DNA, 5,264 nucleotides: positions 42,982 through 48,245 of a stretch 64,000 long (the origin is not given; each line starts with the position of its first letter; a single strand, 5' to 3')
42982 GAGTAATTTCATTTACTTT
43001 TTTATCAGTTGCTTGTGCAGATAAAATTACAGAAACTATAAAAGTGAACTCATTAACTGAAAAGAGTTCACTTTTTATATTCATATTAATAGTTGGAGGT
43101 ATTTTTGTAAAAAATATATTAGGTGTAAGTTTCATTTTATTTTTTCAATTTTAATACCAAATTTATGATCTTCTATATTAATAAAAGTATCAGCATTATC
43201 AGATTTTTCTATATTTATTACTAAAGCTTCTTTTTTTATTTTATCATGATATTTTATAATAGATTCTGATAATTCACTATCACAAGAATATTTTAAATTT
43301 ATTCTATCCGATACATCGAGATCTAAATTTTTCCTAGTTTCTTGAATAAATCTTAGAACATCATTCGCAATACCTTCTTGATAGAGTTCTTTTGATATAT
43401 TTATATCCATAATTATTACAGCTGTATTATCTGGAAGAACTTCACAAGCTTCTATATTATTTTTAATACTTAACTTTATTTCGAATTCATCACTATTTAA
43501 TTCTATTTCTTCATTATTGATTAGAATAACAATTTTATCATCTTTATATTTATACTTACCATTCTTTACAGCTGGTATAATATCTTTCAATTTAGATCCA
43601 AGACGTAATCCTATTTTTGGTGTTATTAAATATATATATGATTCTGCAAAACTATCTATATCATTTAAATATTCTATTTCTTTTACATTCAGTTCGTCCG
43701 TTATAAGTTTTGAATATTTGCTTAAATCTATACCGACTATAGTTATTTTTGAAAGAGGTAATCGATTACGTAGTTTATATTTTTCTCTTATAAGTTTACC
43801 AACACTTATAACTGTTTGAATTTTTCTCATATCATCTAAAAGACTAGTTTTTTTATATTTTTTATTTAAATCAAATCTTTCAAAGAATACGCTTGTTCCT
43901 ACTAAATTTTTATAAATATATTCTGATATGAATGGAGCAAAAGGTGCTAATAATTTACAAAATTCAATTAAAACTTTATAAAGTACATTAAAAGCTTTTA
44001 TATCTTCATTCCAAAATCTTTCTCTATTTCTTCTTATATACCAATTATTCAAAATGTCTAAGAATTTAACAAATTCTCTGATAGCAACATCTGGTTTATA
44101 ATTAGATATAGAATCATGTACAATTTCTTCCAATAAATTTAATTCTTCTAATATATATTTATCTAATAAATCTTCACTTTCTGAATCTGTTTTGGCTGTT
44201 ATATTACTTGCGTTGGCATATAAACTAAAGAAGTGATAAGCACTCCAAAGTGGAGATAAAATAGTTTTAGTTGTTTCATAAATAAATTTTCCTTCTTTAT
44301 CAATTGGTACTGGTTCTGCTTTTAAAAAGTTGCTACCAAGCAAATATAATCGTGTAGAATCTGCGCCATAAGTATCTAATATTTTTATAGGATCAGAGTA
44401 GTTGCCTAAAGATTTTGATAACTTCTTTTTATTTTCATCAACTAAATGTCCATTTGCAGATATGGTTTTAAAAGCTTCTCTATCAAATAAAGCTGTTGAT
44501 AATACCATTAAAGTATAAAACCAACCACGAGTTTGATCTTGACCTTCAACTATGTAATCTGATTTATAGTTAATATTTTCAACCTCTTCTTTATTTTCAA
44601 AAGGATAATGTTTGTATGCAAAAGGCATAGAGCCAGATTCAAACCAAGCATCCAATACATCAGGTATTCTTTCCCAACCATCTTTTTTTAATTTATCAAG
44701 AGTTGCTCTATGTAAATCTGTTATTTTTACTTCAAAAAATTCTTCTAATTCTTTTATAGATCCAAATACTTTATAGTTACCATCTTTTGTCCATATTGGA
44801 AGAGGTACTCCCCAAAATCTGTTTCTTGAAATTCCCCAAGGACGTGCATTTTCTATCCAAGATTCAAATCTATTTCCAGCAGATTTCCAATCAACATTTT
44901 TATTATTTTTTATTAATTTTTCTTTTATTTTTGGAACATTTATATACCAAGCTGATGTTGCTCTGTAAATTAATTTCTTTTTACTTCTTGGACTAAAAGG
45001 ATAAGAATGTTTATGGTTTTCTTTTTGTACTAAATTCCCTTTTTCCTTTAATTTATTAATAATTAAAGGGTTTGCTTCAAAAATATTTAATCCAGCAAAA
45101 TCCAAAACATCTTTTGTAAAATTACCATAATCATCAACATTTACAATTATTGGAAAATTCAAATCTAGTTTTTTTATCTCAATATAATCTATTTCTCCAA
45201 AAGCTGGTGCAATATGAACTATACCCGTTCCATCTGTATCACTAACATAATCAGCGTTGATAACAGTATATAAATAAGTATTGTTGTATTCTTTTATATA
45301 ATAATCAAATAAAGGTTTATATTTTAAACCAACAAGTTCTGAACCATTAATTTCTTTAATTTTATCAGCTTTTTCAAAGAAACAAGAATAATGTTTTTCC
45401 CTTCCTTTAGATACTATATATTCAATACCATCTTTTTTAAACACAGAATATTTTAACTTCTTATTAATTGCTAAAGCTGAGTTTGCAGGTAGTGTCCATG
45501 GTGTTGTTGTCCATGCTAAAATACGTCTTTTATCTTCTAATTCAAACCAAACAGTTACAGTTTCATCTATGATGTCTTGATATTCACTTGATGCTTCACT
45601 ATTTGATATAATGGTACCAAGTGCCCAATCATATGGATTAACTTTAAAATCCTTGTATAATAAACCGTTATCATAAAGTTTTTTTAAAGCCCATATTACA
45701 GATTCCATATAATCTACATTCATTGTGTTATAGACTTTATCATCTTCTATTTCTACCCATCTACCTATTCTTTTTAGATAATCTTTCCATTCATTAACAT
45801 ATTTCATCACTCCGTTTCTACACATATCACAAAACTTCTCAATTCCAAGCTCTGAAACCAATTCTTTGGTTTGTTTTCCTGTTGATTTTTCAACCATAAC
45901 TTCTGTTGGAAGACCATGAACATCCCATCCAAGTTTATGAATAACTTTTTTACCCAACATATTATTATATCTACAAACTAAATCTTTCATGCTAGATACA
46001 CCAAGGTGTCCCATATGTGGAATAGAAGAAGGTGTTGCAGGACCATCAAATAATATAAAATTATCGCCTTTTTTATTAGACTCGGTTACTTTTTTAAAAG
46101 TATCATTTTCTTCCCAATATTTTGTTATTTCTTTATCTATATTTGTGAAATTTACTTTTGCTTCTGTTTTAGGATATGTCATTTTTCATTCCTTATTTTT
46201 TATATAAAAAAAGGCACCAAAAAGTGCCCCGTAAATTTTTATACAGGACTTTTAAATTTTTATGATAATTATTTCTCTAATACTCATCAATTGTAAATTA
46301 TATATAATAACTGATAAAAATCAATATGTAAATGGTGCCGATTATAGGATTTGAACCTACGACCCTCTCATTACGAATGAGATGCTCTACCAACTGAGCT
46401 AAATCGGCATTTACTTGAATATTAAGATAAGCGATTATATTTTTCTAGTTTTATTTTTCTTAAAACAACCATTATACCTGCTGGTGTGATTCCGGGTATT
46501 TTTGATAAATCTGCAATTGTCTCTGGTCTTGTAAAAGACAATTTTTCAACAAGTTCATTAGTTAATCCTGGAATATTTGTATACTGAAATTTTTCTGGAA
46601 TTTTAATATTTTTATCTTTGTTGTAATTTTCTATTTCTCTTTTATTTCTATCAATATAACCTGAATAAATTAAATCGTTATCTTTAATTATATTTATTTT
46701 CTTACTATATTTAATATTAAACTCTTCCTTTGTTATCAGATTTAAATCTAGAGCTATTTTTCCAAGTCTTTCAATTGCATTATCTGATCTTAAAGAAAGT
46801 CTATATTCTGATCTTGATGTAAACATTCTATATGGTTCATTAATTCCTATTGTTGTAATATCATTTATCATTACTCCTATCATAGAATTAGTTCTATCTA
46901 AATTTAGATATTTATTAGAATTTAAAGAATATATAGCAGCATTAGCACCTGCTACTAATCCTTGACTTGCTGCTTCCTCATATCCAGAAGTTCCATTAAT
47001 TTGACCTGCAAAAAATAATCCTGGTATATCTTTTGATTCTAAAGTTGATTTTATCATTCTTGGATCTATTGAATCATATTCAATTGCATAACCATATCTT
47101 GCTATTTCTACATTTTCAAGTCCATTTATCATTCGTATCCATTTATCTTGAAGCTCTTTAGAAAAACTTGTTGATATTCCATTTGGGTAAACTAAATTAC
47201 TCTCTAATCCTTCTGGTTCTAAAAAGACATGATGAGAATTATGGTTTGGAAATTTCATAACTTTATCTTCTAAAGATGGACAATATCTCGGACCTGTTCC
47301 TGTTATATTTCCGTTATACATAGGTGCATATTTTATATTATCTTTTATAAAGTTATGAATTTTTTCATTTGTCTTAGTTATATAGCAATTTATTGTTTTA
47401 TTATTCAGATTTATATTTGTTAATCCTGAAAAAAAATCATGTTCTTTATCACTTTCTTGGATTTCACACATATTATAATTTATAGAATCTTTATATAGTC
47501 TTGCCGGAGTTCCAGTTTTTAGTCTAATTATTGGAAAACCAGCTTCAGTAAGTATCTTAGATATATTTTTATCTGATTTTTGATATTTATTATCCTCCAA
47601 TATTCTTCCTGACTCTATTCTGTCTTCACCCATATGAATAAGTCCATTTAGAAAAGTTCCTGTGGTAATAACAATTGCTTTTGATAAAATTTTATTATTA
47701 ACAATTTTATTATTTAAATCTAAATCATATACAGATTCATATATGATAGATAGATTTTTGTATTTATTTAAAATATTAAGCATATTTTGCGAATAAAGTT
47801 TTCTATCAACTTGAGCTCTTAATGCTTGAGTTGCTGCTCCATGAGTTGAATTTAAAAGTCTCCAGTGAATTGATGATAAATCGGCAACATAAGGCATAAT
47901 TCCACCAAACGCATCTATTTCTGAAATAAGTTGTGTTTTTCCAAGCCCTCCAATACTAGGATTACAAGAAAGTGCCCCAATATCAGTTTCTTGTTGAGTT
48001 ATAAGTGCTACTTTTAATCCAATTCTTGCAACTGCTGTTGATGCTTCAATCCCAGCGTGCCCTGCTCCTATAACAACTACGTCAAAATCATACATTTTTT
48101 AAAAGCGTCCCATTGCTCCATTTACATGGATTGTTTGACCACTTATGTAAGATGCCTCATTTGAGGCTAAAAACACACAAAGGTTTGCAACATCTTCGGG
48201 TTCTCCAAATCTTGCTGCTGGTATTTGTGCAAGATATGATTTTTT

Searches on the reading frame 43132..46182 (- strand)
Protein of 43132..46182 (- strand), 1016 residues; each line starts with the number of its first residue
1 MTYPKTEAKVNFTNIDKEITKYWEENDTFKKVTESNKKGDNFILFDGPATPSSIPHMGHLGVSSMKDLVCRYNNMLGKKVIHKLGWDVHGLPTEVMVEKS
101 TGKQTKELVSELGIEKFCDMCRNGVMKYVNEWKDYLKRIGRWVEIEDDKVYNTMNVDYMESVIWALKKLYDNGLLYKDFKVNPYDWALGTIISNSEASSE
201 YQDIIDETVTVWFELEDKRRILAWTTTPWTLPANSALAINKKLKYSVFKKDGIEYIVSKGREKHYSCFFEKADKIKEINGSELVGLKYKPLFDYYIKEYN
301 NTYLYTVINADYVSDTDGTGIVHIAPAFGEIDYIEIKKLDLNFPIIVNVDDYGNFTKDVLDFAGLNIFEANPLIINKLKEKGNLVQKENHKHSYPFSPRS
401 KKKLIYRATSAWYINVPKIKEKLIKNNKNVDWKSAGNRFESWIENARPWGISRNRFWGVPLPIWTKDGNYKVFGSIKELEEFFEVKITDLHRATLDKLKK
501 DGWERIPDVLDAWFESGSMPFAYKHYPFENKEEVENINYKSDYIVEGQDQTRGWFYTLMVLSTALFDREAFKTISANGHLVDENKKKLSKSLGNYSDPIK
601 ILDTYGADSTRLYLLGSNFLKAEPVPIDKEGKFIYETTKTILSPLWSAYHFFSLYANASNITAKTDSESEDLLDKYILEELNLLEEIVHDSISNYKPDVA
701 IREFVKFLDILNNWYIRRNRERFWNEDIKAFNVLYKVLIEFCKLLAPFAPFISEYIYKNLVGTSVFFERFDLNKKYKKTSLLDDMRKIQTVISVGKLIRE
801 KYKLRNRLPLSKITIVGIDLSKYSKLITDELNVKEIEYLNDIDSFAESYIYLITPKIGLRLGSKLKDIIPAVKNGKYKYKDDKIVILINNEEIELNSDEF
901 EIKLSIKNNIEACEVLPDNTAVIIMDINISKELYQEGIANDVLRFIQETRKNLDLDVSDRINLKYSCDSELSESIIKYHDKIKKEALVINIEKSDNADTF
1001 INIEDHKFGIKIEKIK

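Call 39: search_protein_families(library=pfam, proteins=[window:43132-46182:-], max_evalue=0.00001)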
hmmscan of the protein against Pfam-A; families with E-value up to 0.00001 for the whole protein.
window:43132-46182:- (1016 aa): 4 families
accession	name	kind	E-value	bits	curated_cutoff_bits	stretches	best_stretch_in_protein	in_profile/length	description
PF00133.28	tRNA-synt_1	-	1.6e-112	376.7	22.7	1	19-622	2-410/414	tRNA synthetases class I (I, L, M and V)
PF19302.4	DUF5915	-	3.4e-28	98.9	27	1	825-1014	2-194/195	Domain of unknown function (DUF5915)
PF08264.19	Anticodon_1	-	8.2e-25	87.8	25.1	1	674-812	1-146/148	Anticodon-binding domain of tRNA ligase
PF09334.17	tRNA-synt_1g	-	1.4e-15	57.4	20.1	0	53-112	12-70/391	tRNA synthetases class I (M)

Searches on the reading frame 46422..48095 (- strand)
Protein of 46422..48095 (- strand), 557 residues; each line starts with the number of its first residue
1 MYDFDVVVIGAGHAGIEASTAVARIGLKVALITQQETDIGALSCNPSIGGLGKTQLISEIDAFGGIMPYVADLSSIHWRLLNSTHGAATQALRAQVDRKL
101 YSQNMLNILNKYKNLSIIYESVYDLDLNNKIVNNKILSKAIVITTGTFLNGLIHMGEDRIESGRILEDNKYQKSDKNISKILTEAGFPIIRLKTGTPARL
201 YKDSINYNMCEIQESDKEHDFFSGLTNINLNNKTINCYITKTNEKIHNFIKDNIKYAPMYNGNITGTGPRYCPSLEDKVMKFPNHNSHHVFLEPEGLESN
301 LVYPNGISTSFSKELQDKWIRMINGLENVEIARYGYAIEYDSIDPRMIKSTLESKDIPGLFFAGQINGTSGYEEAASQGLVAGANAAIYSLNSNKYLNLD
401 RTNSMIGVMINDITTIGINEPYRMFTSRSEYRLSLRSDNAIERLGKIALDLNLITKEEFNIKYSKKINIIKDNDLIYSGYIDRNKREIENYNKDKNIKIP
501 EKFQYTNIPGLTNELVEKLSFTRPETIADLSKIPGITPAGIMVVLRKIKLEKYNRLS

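Call 25: find_encoding_contigs(protein=window:46422-48095:-, flank=10000, max_places=1)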
Protein window:46422-48095:- (557 aa): 1 contig read that carries it; 1 place shown.
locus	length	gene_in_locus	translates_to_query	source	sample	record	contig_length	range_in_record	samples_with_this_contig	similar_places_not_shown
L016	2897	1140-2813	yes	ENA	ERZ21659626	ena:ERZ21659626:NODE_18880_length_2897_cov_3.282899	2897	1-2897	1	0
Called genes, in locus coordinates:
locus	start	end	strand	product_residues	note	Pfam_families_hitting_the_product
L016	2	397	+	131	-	?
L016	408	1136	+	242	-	PF00106:adh_short, PF08659:KR, PF01370:Epimerase (weak), PF13561:adh_short_C2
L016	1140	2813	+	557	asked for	PF01134:GIDA, PF03486:HI0933_like (faint), PF07992:Pyr_redox_2, PF13932:SAM_GIDA_C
